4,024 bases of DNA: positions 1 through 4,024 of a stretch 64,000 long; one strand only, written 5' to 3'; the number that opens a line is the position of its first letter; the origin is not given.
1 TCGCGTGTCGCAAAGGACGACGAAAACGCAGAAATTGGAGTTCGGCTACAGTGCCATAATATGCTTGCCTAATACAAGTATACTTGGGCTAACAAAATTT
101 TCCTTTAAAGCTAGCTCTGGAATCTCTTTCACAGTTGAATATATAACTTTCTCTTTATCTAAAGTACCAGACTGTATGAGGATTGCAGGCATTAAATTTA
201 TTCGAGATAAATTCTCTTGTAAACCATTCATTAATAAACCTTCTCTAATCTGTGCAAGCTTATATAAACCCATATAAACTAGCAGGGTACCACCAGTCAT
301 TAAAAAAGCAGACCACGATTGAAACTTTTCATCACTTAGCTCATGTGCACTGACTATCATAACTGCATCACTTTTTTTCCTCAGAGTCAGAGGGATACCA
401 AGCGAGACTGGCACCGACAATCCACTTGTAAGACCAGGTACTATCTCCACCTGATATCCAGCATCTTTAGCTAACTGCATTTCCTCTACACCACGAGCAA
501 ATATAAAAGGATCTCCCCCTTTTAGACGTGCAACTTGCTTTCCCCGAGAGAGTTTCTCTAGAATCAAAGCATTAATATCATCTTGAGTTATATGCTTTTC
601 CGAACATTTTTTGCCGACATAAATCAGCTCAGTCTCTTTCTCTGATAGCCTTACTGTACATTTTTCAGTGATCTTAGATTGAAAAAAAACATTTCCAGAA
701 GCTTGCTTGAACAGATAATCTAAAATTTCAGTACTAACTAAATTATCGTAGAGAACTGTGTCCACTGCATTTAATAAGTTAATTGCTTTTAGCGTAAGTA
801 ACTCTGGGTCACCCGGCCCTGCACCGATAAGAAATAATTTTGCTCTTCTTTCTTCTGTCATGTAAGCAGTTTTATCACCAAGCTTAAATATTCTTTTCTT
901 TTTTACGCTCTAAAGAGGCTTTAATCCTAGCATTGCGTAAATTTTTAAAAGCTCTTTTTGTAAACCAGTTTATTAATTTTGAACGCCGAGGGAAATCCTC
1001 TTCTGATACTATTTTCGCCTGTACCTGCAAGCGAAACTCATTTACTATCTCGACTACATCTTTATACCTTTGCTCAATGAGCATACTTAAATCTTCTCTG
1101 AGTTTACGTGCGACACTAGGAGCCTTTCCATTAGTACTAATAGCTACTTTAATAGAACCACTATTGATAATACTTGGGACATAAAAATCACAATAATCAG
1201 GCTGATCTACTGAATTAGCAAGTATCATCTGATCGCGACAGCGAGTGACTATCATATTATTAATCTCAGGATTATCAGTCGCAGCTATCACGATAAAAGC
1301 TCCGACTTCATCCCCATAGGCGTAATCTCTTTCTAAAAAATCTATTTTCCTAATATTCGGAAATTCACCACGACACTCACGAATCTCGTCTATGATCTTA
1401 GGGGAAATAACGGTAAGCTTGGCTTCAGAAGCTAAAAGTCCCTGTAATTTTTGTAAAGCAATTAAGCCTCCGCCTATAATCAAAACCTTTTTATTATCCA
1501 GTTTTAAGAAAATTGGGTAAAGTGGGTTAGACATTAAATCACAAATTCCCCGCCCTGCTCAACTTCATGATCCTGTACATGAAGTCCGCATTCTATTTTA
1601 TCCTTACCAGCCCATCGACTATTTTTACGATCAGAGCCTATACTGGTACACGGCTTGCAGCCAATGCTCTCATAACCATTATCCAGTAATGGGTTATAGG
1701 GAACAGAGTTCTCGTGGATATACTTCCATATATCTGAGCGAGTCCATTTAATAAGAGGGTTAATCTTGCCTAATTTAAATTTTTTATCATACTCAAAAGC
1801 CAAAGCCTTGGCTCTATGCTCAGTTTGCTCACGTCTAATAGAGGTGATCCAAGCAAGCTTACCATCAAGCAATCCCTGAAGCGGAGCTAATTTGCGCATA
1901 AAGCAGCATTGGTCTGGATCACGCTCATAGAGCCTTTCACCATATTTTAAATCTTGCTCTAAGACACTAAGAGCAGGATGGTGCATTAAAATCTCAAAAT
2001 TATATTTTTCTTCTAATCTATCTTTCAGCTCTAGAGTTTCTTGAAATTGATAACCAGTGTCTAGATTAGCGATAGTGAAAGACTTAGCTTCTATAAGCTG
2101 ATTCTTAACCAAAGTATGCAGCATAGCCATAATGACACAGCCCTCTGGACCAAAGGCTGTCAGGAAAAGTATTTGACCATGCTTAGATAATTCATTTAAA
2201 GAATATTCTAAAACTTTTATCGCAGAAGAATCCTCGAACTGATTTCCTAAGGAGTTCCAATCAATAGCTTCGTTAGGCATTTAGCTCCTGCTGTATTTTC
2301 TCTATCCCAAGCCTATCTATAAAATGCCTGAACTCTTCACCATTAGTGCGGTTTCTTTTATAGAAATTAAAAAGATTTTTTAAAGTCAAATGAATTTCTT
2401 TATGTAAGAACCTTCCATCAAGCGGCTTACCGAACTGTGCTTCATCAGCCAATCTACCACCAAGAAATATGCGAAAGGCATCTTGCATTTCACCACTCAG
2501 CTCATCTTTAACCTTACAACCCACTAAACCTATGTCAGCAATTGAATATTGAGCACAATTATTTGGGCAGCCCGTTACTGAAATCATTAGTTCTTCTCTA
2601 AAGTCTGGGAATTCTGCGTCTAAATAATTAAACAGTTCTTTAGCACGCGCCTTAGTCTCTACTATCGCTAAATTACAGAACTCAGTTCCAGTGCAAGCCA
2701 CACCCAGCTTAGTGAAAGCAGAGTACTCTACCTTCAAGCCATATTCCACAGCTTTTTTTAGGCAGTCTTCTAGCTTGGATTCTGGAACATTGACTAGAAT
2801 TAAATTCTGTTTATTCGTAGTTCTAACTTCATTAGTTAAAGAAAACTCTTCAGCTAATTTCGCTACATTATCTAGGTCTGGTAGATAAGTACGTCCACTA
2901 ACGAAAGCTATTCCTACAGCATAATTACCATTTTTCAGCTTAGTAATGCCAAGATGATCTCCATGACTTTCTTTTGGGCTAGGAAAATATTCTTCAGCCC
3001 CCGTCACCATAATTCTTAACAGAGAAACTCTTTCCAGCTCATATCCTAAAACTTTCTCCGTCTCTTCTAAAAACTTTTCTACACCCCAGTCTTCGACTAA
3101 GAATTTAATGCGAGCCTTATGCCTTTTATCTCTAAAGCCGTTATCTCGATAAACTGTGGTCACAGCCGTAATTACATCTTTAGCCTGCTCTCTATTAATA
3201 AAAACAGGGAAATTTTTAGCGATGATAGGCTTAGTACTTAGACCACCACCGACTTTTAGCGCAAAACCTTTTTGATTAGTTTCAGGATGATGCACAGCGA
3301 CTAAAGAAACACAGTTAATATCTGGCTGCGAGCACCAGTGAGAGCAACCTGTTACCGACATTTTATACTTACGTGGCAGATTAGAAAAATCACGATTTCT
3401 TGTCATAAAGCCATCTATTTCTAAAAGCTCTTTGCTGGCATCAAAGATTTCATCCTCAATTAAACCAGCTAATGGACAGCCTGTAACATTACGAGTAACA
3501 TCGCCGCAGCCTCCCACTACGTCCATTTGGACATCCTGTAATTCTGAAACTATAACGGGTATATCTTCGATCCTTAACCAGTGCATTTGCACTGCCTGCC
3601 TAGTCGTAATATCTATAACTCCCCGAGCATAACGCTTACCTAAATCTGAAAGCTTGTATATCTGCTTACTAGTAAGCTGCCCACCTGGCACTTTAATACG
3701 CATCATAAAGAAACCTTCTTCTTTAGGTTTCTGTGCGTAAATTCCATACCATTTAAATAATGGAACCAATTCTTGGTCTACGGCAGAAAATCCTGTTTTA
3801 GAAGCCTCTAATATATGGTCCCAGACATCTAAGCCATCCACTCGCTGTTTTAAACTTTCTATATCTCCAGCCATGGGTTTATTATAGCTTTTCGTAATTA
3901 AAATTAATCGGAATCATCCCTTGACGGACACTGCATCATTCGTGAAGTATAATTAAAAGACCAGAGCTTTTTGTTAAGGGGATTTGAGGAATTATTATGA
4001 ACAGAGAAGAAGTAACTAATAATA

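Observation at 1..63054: Dense family of miniature palindromic elements sharing the 21-nt core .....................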

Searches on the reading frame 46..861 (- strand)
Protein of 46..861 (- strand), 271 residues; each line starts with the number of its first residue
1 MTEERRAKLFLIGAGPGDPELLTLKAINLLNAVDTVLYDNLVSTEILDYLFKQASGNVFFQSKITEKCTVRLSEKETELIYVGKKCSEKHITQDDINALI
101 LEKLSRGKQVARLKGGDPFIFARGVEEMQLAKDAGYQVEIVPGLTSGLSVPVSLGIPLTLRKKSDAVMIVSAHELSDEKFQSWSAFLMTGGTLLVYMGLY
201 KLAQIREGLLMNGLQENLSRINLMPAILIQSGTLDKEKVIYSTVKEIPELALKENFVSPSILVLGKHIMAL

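Call 32: search_protein_families(library=pfam, proteins=[window:46-861:-])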
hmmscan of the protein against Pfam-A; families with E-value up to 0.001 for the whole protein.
window:46-861:- (271 aa): 1 family
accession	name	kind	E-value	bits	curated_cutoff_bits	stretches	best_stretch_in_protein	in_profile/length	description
PF00590.25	TP_methylase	-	2.3e-44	152.3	27.8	1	8-247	1-211/212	Tetrapyrrole (Corrin/Porphyrin) Methylases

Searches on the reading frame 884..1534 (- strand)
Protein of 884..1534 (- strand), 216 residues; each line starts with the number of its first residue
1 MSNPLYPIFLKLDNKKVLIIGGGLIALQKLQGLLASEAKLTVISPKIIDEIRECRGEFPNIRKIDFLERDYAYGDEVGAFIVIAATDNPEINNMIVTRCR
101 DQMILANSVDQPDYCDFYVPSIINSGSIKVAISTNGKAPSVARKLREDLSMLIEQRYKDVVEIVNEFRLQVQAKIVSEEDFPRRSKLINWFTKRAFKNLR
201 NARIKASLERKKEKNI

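Call 51: search_protein_families(library=pfam, max_evalue=0.000001, proteins=[window:884-1534:-])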
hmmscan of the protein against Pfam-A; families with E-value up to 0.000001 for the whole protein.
window:884-1534:- (216 aa): 2 families
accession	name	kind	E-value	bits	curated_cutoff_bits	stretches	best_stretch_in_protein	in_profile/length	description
PF13241.12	NAD_binding_7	-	5.2e-30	104.5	22.1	1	8-121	1-104/104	Putative NAD(P)-binding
PF14824.11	Sirohm_synth_M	-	4.7e-07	29.6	25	1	126-149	2-25/28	Sirohaem biosynthesis protein central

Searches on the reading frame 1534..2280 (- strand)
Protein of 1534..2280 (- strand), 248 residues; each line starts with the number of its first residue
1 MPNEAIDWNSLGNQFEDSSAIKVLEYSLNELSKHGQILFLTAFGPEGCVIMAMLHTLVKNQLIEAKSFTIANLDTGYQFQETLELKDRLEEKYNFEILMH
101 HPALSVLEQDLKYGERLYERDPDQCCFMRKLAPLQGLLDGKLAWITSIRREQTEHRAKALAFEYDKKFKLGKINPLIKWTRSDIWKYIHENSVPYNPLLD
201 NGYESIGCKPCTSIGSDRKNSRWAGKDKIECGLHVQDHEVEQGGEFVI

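Call 51: search_protein_families(library=pfam, max_evalue=0.000001, proteins=[window:1534-2280:-])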
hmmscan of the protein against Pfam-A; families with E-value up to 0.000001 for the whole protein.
window:1534-2280:- (248 aa): 1 family
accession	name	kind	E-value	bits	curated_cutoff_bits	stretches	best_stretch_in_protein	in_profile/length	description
PF01507.26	PAPS_reduct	-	4e-43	147.9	22.5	1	37-213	2-174/175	Phosphoadenosine phosphosulfate reductase domain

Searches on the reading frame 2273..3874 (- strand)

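Call 51: search_protein_families(library=pfam, max_evalue=0.000001, proteins=[window:2273-3874:-])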
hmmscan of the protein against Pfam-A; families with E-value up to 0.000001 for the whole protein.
window:2273-3874:- (533 aa): 2 families
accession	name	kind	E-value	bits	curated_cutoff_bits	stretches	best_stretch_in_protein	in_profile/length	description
PF01077.27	NIR_SIR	-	7.5e-58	194.9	27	2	124-277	2-155/158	Nitrite and sulphite reductase 4Fe-4S domain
PF03460.22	NIR_SIR_ferr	-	6.3e-31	106.4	24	2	50-114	4-68/69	Nitrite/Sulfite reductase ferredoxin-like half domain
